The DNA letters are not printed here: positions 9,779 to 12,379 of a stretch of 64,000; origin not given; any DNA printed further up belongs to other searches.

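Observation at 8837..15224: Orphaned but intact NuoL-M-M antiporter module: complex I arm lacking its N subunit and its electron-transfer half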

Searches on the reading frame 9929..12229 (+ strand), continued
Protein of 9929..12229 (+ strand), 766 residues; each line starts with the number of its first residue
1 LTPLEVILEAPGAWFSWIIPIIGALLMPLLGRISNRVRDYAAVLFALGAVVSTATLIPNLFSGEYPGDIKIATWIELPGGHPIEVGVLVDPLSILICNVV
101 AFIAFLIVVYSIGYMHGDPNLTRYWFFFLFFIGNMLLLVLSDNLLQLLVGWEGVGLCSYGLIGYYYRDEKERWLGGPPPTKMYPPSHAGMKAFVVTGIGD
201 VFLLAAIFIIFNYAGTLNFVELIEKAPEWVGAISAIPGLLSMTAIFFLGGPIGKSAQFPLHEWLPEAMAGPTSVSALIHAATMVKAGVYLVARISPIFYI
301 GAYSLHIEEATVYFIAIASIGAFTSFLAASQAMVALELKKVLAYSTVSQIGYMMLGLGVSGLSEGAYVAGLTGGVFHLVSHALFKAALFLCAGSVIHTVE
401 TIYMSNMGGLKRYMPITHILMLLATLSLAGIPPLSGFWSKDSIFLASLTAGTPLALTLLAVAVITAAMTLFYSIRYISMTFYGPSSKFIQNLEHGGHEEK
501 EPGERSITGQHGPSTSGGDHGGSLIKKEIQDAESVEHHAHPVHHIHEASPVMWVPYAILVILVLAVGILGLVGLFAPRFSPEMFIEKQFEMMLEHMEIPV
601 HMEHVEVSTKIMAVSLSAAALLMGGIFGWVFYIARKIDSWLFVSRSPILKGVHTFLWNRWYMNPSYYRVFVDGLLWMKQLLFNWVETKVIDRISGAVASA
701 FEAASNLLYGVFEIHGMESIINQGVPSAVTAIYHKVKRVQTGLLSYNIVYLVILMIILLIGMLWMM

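Call 65: search_protein_families(library=ncbifam, proteins=[L028:3351-4631:-, L028:5036-5482:-, L028:2341-3648:-, L028:1376-1930:+, L028:329-1372:+, L028:5457-5855:-, P0132], max_evalue=0.00001)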
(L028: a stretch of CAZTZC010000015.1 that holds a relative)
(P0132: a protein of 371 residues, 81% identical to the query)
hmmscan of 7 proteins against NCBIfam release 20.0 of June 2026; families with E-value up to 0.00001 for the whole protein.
L028:3351-4631:- (427 aa): 14 families
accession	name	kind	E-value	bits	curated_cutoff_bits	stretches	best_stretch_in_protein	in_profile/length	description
NF004739.1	PRK06075.1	equivalog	2.4e-101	339.3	360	2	41-319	2-280/384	NADH-quinone oxidoreductase subunit D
TIGR01962.1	NuoD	equivalog_domain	1.1e-93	314.3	459.35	2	39-319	2-282/386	NADH dehydrogenase (quinone) subunit D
NF040602.1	F420_dehyd_FpoD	exception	1.2e-89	300.9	600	1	35-398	3-372/372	F420H2 dehydrogenase subunit FpoD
NF008974.0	PRK12322.1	equivalog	1.3e-87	294.2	522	1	37-393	4-361/366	NADH-quinone oxidoreductase subunit D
NF005649.0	PRK07415.1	equivalog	7.7e-70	235.9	583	2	39-315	10-287/394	NAD(P)H-quinone oxidoreductase subunit H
NF009808.0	PRK13292.1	equivalog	1.1e-68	231.9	1156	2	35-315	403-683/791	NADH-quinone oxidoreductase subunit B/C/D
NF008728.0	PRK11742.1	equivalog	3.3e-67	227.2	840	2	40-317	215-492/598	NADH-quinone oxidoreductase subunit C/D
TIGR03295.1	frhA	equivalog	3.2e-17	62.6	392.5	1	78-233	41-205/412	coenzyme F420 hydrogenase subunit alpha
NF033181.1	NiFeSe_hydrog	equivalog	3.7e-17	62.4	600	1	60-146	21-106/507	nickel-dependent hydrogenase large subunit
NF045518.1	H2_NiFeSe_large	exception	8.1e-15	54.6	780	1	61-146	22-106/485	NiFeSe hydrogenase large subunit HysA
NF041785.2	VhuA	equivalog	1.4e-10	40.4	800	1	77-147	38-108/418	F420-non-reducing hydrogenase Vhu subunit A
NF040828.1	sulfhyd_ShyA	equivalog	5.2e-10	38.8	700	0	68-175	28-137/415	NAD(P)-dependent hydrogenase/sulfhydrogenase 2 subunit alpha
NF007778.0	PRK10467.1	equivalog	1.2e-09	37.1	969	1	74-146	35-107/567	hydrogenase 2 large subunit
NF007550.0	PRK10170.1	equivalog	1.3e-08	33.7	1101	1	72-147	48-123/597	Ni/Fe-hydrogenase large subunit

L028:5036-5482:- (149 aa): 13 families
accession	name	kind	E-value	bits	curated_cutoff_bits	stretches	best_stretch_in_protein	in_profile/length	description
NF005012.1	PRK06411.1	subfamily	1.1e-53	181.2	116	1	12-143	26-154/166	NADH-quinone oxidoreductase subunit NuoB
TIGR01957.1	nuoB_fam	subfamily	6.9e-51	172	142.7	1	12-143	9-138/145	NADH-quinone oxidoreductase subunit B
NF011394.0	PRK14819.1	equivalog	5.1e-46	157.3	312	1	14-143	25-152/264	NADH-quinone oxidoreductase subunit B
NF011393.0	PRK14818.1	equivalog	1.2e-45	155.2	255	1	13-143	24-151/173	NADH dehydrogenase subunit B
NF009808.0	PRK13292.1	equivalog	3.9e-45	154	1156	1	13-143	18-145/791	NADH-quinone oxidoreductase subunit B/C/D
NF011390.0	PRK14815.1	equivalog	1.2e-44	151.8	281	1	13-143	26-153/183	NADH dehydrogenase subunit B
NF011391.0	PRK14816.1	equivalog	2.8e-44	151.1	283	1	13-143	45-173/196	NADH-quinone oxidoreductase subunit B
NF011395.0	PRK14820.1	equivalog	3.1e-42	144.4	263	1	12-143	25-153/180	NADH-quinone oxidoreductase subunit B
NF011388.0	PRK14813.1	equivalog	2e-41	141.9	294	1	12-143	20-149/189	NADH dehydrogenase subunit B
NF011392.0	PRK14817.1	equivalog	2.8e-39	134.7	271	1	14-143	30-156/182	NADH-quinone oxidoreductase subunit B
NF011389.0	PRK14814.1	equivalog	6.9e-39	133.6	285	1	10-143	23-153/186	NADH dehydrogenase subunit B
TIGR03294.1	FrhG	equivalog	2.9e-10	40.3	245.5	1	63-145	51-142/228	coenzyme F420 hydrogenase subunit gamma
NF045875.1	F420_non_VhuG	exception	5.1e-08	32.5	450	0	110-144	130-164/286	F420-non-reducing hydrogenase subunit VhuG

L028:2341-3648:- (436 aa): 7 families
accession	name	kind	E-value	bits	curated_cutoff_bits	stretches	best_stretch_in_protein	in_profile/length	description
NF004741.0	PRK06076.1-2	equivalog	2.3e-71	240.8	305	1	105-430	19-330/337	NADH-quinone oxidoreductase subunit NuoH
NF004740.0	PRK06076.1-1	equivalog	6.4e-57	193.5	399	1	115-431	21-318/325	NADH-quinone oxidoreductase subunit NuoH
NF040610.1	F420_dehyd_FpoH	exception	7.7e-56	189.9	475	1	110-433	14-336/339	F420H2 dehydrogenase subunit FpoH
NF004745.0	PRK06076.1-6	equivalog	3.6e-54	184.3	450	1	116-431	23-331/341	NADH-quinone oxidoreductase subunit NuoH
NF004743.0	PRK06076.1-4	equivalog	3.9e-51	174.3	494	1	116-431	24-340/433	NADH-quinone oxidoreductase subunit NuoH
NF004742.0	PRK06076.1-3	equivalog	2.9e-47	161.6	531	1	103-431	21-345/356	NADH-quinone oxidoreductase subunit NuoH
NF004744.0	PRK06076.1-5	equivalog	1.7e-42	145.9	542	1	120-375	42-282/372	NADH-quinone oxidoreductase subunit NuoH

L028:1376-1930:+ (185 aa): 6 families
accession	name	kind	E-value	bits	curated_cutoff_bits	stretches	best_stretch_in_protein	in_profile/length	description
TIGR00142.1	hycI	equivalog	4.1e-35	120.7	119.1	1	44-183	2-142/146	hydrogenase maturation peptidase HycI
TIGR00072.1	hydrog_prot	superfamily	8.3e-29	100.5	47.45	1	45-181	2-143/145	hydrogenase maturation protease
TIGR00130.1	frhD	equivalog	8e-13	48.7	134.95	1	41-174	3-138/153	coenzyme F420-reducing hydrogenase, FrhD protein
TIGR00140.1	hupD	subfamily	6.8e-10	39.1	151.8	1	43-182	1-146/151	HyaD/HybD family hydrogenase maturation endopeptidase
NF007616.0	PRK10264.1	equivalog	3.3e-08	33.4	261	1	40-155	3-124/195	hydrogenase 1 maturation protease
NF045519.1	NiFeSe_H2_mat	exception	2.6e-07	30.6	190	1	42-174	2-138/152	NiFeSe hydrogenase maturation protease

L028:329-1372:+ (348 aa): 24 families
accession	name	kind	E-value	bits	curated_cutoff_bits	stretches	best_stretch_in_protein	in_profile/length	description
TIGR03560.1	F420_Rv1855c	subfamily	1.9e-46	158.7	231.4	1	40-259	3-223/227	TIGR03560 family F420-dependent LLM class oxidoreductase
TIGR03621.1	F420_MSMEG_2516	subfamily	1.2e-29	103.4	213.15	1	37-239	1-184/295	TIGR03621 family F420-dependent LLM class oxidoreductase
TIGR03619.1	F420_Rv2161c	subfamily_domain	2.2e-29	102.8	166.9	1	54-289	2-241/247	TIGR03619 family F420-dependent LLM class oxidoreductase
TIGR03557.1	F420_G6P_family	subfamily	7.5e-17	61.4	210.4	1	51-247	14-201/316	TIGR03557 family F420-dependent LLM class oxidoreductase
TIGR03856.1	F420_MSMEG_2906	subfamily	1e-16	61.3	243.7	1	38-177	2-139/249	LLM class F420-dependent oxidoreductase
TIGR03555.1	F420_mer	equivalog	1.1e-15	57.9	348.7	1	39-264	1-210/325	5,10-methylenetetrahydromethanopterin reductase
TIGR03612.1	RutA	equivalog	2.3e-15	57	498.3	1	83-299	64-271/355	pyrimidine utilization protein A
NF002619.0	PRK02271.1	equivalog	6.3e-15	55.3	276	1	37-265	1-212/329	5,10-methylenetetrahydromethanopterin reductase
TIGR04021.1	LLM_DMSO2_sfnG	equivalog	3.6e-14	52.9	382.95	1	48-282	26-251/350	dimethylsulfone monooxygenase SfnG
TIGR03571.1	lucif_BA3436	subfamily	1.2e-13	51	303.9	1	49-217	30-194/304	TIGR03571 family LLM class oxidoreductase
TIGR04465.1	ArgArg_F420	equivalog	2.4e-12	46.6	470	1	49-248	59-252/364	F420-dependent hydroxymycolic acid dehydrogenase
TIGR04036.1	LLM_CE1758_fam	subfamily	9.6e-12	44.4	479.1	1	50-280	28-252/355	CE1758 family FMN-dependent luciferase-like monooxygenase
TIGR03564.1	F420_MSMEG_4879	subfamily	2e-11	44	234.25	1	84-228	24-160/265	TIGR03564 family F420-dependent LLM class oxidoreductase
TIGR03559.1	F420_Rv3520c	subfamily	4.1e-11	42.5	335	1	85-230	39-188/325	LLM class F420-dependent oxidoreductase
TIGR03565.1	alk_sulf_monoox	equivalog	2.2e-10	40.1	518.2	1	49-232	26-195/346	FMNH2-dependent alkanesulfonate monooxygenase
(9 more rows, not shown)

L028:5457-5855:- (133 aa): 0 families

P0132 (371 aa): 9 families
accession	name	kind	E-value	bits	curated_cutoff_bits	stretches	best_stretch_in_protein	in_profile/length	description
NF004739.1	PRK06075.1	equivalog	2.3e-110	369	360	2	12-290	2-280/384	NADH-quinone oxidoreductase subunit D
NF040602.1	F420_dehyd_FpoD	exception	2.4e-96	323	600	1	7-371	4-372/372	F420H2 dehydrogenase subunit FpoD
TIGR01962.1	NuoD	equivalog_domain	3e-94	316.1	459.35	2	11-292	3-284/386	NADH dehydrogenase (quinone) subunit D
NF008974.0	PRK12322.1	equivalog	1.1e-89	300.9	522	1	7-364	3-359/366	NADH-quinone oxidoreductase subunit D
NF009808.0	PRK13292.1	equivalog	1.3e-79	268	1156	2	11-285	408-682/791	NADH-quinone oxidoreductase subunit B/C/D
NF008728.0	PRK11742.1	equivalog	2.6e-74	250.7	840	1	8-293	212-497/598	NADH-quinone oxidoreductase subunit C/D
NF005649.0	PRK07415.1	equivalog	3.5e-69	233.8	583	2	9-287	9-288/394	NAD(P)H-quinone oxidoreductase subunit H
NF007778.0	PRK10467.1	equivalog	4.6e-08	31.8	969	1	12-117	4-108/567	hydrogenase 2 large subunit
NF033181.1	NiFeSe_hydrog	equivalog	2.1e-07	30.2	600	1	17-117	8-107/507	nickel-dependent hydrogenase large subunit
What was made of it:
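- Tried and rejected: Rejected: it matches NuoD/B/H models best (call 65).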

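Call 79: find_related_loci(query=P0399, collection=metagenome_contigs, flank=10000)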
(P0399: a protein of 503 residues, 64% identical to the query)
Query P0399 (503 aa) in metagenome_contigs; peptide patterns used: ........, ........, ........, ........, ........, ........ (x = any residue, [..] = any of these).
94 stretches matched a pattern; 6 encode a relative of the query (tblastn E <= 1e-3); 6 distinct loci.
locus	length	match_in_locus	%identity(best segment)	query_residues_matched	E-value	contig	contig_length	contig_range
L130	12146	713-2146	63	25-502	0e+0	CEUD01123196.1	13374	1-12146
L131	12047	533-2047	63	1-502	0e+0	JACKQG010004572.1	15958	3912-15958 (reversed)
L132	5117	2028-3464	64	25-502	0e+0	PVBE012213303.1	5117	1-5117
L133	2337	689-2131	53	23-498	2e-166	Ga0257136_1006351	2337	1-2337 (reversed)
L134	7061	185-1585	54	33-498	5e-156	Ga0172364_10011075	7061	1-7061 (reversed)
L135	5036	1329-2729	54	33-498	4e-158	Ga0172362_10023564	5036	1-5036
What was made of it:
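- Tried and rejected: Nothing was closer than 64% (call 79).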
